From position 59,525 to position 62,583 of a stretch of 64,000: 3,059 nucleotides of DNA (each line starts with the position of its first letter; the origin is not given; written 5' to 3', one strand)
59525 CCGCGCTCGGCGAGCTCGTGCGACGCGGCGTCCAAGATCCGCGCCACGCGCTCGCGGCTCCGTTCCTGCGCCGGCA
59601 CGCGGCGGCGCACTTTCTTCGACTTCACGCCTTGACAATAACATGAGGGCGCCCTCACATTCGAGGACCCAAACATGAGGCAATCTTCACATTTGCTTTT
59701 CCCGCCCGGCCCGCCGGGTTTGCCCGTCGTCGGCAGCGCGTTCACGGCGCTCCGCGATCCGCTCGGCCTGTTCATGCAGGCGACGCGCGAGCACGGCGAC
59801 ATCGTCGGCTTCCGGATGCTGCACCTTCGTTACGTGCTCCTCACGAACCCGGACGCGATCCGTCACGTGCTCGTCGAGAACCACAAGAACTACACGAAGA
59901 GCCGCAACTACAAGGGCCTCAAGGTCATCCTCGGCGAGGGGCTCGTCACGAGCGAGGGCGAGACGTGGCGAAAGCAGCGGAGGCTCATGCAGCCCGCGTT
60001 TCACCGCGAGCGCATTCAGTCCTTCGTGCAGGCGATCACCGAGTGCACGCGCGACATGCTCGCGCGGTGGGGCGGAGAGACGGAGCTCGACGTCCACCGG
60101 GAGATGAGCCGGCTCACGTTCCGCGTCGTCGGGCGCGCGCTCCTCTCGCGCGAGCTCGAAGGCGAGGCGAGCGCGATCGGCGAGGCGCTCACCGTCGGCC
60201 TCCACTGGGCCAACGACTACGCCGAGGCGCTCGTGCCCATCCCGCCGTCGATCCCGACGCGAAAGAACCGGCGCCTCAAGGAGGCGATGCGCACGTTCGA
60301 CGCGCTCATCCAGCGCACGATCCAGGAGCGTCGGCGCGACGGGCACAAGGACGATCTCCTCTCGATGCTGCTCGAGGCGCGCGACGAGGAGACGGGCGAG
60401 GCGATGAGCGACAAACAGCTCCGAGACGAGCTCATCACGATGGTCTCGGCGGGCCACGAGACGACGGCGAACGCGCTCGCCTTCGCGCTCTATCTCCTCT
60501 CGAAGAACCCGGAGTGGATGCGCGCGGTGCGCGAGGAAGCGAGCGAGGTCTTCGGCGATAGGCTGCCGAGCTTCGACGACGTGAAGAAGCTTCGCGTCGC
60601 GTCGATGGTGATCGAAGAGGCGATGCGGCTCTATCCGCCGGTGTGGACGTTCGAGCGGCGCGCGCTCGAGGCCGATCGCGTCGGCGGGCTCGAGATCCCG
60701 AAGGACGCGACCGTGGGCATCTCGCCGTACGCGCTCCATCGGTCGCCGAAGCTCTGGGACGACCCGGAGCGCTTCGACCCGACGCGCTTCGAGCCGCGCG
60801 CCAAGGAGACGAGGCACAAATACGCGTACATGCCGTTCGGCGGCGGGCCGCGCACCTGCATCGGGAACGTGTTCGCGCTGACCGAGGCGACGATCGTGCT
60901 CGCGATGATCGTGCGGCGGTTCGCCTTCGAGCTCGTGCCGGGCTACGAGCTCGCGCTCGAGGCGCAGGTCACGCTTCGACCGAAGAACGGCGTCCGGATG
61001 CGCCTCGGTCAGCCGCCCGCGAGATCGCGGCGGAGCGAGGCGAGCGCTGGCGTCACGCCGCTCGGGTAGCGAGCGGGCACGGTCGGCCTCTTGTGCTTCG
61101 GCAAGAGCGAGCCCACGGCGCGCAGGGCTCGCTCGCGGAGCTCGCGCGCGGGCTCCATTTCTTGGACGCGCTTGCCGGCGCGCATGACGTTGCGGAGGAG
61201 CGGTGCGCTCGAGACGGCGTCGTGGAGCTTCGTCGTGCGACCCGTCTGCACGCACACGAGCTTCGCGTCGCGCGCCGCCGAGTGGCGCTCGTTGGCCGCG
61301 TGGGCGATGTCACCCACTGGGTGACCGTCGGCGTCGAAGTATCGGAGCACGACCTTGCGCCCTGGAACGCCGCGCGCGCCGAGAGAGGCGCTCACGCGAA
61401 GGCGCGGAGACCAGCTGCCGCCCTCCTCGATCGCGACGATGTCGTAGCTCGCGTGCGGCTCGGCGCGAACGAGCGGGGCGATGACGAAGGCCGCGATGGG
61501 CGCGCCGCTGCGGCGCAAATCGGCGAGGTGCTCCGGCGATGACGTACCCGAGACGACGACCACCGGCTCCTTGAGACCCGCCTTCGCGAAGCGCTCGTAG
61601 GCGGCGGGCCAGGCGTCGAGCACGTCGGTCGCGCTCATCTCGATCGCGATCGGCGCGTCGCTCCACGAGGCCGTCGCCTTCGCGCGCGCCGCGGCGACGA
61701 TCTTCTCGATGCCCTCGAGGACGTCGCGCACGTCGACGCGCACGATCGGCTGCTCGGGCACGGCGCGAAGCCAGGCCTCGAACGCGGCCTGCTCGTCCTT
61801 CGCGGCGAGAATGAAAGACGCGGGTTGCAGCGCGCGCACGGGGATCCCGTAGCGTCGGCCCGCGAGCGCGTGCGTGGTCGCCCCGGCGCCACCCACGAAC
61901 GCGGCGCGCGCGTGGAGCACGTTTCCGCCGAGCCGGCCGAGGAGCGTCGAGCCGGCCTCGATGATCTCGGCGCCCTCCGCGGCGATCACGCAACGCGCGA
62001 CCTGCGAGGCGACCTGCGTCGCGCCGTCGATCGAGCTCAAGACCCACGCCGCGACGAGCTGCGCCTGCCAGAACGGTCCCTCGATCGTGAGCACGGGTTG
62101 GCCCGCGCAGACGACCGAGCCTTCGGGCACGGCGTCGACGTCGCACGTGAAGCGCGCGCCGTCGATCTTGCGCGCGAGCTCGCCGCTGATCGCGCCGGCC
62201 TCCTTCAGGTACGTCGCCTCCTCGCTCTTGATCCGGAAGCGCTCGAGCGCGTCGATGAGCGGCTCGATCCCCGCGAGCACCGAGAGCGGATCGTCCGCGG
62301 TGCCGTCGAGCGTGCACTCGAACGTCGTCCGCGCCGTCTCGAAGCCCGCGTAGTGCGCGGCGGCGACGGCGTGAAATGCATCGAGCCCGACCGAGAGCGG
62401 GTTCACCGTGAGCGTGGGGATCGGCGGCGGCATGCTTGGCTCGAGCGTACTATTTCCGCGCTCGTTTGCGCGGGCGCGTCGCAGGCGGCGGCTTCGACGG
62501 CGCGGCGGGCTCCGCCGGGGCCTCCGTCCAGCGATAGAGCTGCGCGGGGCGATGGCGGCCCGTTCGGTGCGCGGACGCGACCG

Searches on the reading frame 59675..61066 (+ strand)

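Call 66: search_protein_families(library=pfam, proteins=[window:59675-61066:+], max_evalue=0.001)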
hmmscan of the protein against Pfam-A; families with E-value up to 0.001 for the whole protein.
window:59675-61066:+ (464 aa): 1 family
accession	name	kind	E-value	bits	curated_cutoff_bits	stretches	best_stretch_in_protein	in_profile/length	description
PF00067.27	p450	-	6.1e-98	329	22.8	1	10-424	1-440/462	Cytochrome P450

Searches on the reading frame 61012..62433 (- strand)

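Call 66: search_protein_families(library=pfam, proteins=[window:61012-62433:-], max_evalue=0.001)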
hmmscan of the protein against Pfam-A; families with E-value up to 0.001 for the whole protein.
window:61012-62433:- (474 aa): 2 families
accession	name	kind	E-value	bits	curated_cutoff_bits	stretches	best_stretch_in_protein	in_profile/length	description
PF17956.6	NAPRTase_C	-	7.9e-13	49.3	23.3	1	359-467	1-110/111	Nicotinate phosphoribosyltransferase C-terminal domain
PF17767.7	NAPRTase_N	-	3.1e-12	47.3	32.6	1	25-135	12-124/125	Nicotinate phosphoribosyltransferase (NAPRTase) N-terminal domain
